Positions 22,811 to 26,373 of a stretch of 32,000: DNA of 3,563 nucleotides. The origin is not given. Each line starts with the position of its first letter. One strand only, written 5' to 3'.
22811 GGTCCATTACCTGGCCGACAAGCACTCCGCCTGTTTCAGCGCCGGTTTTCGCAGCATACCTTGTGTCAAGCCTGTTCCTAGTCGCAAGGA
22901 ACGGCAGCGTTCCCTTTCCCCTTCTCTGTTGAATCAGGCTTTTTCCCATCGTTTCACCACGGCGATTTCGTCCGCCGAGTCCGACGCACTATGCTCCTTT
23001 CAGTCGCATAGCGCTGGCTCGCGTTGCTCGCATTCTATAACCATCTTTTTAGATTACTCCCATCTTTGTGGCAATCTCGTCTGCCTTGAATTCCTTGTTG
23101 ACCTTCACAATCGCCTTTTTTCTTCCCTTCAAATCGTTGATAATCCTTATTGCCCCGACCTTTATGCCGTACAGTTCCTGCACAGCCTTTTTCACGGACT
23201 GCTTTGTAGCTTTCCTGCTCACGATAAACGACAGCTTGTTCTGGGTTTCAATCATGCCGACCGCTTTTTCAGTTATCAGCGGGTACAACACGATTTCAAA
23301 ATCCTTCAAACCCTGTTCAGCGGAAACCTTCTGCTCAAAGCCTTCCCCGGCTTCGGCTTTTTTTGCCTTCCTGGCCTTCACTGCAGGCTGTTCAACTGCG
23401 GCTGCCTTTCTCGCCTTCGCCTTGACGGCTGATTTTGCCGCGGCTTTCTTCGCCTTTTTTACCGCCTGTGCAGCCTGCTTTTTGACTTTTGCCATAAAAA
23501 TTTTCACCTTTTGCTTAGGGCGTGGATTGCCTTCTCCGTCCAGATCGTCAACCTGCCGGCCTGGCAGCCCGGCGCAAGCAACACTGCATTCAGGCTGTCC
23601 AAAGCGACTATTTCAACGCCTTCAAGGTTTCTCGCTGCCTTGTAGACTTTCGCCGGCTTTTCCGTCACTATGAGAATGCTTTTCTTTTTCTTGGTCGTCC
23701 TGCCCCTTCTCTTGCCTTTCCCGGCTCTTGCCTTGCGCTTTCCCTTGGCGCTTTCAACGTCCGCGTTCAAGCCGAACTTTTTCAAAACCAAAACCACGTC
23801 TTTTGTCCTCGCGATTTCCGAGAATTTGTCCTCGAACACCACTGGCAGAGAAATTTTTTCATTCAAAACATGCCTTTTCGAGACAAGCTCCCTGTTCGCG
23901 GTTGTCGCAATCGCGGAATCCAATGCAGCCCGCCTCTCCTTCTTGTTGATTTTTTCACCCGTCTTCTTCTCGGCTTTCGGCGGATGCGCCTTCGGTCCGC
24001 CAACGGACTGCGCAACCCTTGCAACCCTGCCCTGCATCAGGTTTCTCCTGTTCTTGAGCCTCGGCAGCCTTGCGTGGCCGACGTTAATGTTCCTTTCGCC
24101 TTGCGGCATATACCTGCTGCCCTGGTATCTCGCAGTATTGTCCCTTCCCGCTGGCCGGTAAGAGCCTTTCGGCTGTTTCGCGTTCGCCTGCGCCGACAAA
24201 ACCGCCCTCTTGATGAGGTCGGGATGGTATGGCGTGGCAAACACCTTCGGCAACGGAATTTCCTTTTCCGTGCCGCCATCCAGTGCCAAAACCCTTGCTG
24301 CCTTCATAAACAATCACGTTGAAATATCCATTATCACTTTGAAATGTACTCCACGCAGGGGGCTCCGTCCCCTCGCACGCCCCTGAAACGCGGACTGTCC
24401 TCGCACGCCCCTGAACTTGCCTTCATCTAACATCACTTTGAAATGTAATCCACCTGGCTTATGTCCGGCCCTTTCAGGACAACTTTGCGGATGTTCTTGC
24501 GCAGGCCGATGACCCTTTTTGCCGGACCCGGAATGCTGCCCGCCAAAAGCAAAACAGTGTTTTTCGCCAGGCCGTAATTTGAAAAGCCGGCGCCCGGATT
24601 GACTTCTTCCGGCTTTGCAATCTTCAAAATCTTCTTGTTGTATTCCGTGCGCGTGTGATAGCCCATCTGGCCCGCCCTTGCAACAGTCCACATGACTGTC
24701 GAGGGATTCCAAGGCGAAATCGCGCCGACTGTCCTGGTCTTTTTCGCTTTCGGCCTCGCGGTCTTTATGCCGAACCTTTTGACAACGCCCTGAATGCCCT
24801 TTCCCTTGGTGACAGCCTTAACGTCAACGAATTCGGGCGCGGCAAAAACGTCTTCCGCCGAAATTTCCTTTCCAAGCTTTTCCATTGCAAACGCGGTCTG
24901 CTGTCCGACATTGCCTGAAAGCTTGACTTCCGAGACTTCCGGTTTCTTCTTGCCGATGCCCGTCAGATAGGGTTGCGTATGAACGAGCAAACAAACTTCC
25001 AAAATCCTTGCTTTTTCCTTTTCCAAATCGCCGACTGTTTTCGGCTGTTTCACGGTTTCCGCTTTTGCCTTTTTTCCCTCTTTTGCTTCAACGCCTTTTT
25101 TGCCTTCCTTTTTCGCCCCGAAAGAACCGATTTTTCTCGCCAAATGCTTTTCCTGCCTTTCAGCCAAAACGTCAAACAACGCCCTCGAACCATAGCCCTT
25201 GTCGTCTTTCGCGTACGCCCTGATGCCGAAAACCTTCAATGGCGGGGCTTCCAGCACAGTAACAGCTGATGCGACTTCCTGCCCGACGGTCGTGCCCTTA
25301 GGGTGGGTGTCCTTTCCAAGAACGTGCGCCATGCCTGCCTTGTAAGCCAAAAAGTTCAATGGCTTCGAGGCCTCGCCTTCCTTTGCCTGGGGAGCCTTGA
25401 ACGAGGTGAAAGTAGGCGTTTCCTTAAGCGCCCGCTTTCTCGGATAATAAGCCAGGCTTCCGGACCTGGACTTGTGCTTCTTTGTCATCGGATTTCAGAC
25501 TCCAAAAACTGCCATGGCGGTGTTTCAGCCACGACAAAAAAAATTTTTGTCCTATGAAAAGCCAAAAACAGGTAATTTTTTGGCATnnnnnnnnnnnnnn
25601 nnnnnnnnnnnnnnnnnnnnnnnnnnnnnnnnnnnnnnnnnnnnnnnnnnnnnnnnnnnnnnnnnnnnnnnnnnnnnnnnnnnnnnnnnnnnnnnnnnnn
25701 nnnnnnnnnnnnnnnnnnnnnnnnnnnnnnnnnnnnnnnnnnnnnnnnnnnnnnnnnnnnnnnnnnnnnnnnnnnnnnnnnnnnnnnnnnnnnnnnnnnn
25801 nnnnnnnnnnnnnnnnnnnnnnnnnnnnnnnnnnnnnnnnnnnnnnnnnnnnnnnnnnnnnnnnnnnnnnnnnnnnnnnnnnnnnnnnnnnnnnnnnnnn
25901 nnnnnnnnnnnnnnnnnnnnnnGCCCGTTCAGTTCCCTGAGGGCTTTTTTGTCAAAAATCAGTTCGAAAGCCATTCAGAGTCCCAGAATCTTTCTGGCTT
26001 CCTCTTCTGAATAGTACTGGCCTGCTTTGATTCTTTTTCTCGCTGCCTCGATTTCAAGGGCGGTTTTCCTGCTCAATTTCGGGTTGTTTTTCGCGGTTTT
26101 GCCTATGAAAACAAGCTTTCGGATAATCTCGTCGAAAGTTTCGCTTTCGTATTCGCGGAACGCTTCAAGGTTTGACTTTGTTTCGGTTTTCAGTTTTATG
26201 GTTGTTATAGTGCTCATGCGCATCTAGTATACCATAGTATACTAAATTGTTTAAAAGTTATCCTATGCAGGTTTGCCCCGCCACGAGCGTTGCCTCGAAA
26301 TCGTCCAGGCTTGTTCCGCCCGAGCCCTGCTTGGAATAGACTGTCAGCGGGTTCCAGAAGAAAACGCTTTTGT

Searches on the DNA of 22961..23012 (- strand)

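Call 48: build_rna_model(alignment_id=A4, structure=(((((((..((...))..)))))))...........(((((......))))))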
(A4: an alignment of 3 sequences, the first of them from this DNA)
Model R1 built from alignment A4 (3 sequences, 52 columns); structure: as given.
model positions 52; base pairs 14; branch points 1; effective number of sequences 3; information 0.97 bits per position. Calibrated on 0.2 Mb of random sequence (short: E-values are rough).
structure used (alignment columns):
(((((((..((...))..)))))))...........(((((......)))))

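Call 49: search_with_rna_model(model_id=R1, sources=[window, L001, L002, L003, L004, L005, L006, L007, L008, L009, L010, L011, L012, L013, L014, L015, L016, L017, L018, L019, L020, L021, L022, L023, L024, L025, L026, L027, L028, L029, L030, L031, L032, L033, L034, L035, L036, L037, L038, L039, L040, L041, L042, L043, L044, L045, L046, L047, L048, L049, L050, L051, L052, L053, L054, L055, L056, L057, L058, L059, L060, L061, L062, L063, L064, L065, L066, L067, L068, L069, L070, L071, L072, L073, L074, L075, L076, L077, L078, L079, L080, L086], max_evalue=10, make_alignment=true, show_alignments=4)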
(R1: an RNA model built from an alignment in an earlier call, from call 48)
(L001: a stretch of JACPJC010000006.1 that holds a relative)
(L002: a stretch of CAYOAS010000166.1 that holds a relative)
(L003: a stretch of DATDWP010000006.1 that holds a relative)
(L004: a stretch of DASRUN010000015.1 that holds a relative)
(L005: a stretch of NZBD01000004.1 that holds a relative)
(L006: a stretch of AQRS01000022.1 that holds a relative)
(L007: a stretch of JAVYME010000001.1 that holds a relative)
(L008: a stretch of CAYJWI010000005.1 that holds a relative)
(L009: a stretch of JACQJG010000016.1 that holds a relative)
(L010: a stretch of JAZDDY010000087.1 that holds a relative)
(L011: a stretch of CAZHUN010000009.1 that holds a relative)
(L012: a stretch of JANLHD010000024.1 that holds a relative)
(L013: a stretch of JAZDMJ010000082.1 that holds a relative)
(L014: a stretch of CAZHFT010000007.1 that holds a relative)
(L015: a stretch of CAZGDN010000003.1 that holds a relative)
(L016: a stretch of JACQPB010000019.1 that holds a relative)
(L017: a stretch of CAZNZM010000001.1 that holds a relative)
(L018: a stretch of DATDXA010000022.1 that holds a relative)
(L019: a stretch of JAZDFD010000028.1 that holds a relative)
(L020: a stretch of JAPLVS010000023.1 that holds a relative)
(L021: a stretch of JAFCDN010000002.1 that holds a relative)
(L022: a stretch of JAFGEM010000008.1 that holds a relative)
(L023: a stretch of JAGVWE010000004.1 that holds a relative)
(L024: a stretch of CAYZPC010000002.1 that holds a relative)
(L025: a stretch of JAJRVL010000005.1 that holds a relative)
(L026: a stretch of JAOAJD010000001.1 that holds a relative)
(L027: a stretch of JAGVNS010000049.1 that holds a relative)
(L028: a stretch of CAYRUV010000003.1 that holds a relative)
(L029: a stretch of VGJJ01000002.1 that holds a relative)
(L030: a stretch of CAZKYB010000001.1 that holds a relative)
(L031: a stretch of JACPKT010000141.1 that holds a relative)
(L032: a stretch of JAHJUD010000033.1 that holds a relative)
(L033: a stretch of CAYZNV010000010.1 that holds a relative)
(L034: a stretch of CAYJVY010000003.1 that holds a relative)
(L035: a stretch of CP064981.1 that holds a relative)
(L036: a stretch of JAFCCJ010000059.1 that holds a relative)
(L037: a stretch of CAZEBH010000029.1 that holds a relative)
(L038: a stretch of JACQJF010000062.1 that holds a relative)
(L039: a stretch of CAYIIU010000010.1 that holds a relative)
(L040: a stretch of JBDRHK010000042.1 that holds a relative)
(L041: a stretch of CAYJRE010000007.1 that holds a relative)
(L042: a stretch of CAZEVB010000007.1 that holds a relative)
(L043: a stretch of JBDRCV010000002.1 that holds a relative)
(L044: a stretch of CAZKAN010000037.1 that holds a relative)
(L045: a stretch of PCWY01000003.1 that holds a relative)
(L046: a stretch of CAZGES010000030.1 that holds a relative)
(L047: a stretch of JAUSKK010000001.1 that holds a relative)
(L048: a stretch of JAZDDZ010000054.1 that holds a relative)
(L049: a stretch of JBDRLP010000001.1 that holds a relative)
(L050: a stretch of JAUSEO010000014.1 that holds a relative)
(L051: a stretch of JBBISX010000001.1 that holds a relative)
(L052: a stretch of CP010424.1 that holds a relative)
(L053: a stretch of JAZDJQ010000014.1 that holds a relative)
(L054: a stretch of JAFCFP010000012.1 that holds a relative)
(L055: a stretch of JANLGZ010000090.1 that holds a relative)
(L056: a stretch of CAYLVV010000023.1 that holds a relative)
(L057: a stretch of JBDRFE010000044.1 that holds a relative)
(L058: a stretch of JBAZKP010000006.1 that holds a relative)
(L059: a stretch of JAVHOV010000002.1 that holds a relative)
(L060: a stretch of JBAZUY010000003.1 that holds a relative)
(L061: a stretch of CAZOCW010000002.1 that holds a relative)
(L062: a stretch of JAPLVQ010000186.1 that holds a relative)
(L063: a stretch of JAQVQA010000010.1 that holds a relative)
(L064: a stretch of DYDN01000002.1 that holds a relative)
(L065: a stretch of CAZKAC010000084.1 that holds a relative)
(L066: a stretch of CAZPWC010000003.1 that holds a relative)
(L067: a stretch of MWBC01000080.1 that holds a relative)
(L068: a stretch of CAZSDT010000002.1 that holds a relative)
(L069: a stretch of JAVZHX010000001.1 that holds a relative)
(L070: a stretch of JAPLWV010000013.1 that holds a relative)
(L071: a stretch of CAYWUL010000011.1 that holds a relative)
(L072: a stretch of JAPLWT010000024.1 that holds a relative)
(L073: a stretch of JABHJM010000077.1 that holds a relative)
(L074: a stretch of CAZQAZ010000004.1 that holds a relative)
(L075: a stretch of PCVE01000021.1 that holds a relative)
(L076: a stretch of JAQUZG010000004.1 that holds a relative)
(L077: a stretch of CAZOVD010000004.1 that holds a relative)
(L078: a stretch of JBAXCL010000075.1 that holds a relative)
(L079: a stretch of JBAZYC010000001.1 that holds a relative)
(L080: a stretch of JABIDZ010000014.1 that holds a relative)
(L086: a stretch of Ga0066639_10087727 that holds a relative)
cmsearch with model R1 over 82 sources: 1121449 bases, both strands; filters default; matches with E-value up to 10: 19.
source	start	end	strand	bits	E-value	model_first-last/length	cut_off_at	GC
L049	4272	4323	+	72.2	2e-14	1-52/52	no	0.56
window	22961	23012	-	70.5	5.1e-14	1-52/52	no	0.6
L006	3036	3087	+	70.2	6e-14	1-52/52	no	0.56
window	16830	16883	-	35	1.6e-05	1-52/52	no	0.59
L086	347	401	+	32.1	7.8e-05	1-52/52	no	0.56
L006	6806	6854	+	28.8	0.00049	1-52/52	no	0.53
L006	4085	4133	+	27.5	0.00097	1-52/52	no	0.55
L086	494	538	-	23.5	0.009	1-52/52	no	0.56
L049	4178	4228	+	23.1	0.011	1-52/52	no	0.57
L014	6131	6201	+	20.8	0.038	1-52/52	no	0.61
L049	12051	12104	+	19.3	0.089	1-52/52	no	0.5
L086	173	222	-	18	0.19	1-52/52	no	0.52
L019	5177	5235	+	17.3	0.27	1-52/52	no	0.49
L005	7211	7250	+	16.1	0.52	1-52/52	no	0.62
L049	9797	9834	+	15.6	0.69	1-52/52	no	0.68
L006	14434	14482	+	12.7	3.4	1-52/52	no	0.57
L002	566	596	+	12.6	3.5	1-52/52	no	0.55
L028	10080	10112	+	12.3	4.2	1-52/52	no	0.73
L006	9784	9798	+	11.9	5.2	6-20/52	no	0.67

Alignment A5: 19 matches aligned to the model, 120 columns, each read 5' to 3' on its own strand. Consensus structure (alignment columns), stored with it:
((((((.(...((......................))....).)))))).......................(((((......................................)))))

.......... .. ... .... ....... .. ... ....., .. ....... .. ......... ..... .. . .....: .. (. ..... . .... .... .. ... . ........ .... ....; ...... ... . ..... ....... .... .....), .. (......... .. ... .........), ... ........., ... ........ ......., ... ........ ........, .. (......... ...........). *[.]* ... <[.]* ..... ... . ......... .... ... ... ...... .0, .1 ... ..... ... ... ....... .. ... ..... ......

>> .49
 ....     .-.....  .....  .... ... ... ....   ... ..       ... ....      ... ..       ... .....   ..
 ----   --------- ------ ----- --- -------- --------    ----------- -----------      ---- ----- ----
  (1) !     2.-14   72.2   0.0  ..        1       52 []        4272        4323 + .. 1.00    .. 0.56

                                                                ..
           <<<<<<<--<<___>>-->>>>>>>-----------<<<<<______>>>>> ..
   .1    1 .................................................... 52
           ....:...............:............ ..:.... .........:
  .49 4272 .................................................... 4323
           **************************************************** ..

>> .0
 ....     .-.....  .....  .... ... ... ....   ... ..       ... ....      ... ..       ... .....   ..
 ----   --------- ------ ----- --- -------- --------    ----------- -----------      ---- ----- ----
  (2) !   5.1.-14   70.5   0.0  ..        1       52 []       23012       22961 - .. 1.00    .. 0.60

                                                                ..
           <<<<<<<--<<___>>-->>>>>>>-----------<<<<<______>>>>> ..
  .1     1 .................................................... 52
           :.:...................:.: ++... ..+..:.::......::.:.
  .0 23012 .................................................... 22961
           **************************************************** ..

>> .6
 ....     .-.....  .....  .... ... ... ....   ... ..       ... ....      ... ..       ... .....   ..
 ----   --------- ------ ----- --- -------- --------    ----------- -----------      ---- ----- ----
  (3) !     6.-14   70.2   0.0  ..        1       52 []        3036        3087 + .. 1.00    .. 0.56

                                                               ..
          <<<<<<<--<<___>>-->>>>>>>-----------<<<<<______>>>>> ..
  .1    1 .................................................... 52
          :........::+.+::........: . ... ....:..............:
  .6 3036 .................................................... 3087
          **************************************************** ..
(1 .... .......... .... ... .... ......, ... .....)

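Call 51: search_with_rna_model(model_id=R1, sources=[window, L006, L049, L086, L014, L019], max_evalue=0.05, make_alignment=true, filters=off)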
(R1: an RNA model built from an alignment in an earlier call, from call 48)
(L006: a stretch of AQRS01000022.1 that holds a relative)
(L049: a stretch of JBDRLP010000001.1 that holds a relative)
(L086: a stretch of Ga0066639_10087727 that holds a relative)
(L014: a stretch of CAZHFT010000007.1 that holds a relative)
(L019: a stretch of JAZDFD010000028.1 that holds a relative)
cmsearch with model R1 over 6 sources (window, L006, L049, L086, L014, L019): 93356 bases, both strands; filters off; matches with E-value up to 0.05: 12.
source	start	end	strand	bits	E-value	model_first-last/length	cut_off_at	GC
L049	4272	4323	+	72.2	1.7e-15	1-52/52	no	0.56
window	22961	23012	-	70.5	4.3e-15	1-52/52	no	0.6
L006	3036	3087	+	70.2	5e-15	1-52/52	no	0.56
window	16830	16883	-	35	1.3e-06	1-52/52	no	0.59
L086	347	401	+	32.1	6.5e-06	1-52/52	no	0.56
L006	6806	6854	+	28.8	4e-05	1-52/52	no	0.53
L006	4085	4133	+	27.5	8.1e-05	1-52/52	no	0.55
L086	494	538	-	23.4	0.00075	1-52/52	no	0.56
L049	4178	4228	+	23.1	0.00092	1-52/52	no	0.57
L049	12051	12104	+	19.3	0.0075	1-52/52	no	0.5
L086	173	222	-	18.1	0.014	1-52/52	no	0.52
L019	5177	5235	+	17.3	0.022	1-52/52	no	0.49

Alignment A6: 12 matches aligned to the model, 88 columns, each read 5' to 3' on its own strand. Consensus structure (alignment columns), stored with it:
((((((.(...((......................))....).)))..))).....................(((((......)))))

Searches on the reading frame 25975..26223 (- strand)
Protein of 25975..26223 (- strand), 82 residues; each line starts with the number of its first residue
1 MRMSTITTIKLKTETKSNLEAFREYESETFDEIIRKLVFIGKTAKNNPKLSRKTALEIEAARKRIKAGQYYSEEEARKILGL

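Call 68: find_encoding_contigs(protein=window:25975-26223:-, flank=10000, max_places=4)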
Protein window:25975-26223:- (82 aa): 1 contig read that carries it; 1 place shown.
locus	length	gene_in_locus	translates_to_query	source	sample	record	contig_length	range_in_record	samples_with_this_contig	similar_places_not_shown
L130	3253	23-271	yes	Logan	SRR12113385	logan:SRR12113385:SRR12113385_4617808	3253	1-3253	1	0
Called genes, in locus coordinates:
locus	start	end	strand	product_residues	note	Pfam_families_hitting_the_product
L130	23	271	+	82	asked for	PF24434:DUF7557 (weak)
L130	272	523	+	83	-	PF05016:ParE_toxin (weak)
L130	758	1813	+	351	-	PF00297:Ribosomal_L3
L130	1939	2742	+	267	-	PF00573:Ribosomal_L4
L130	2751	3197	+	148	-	PF00276:Ribosomal_L23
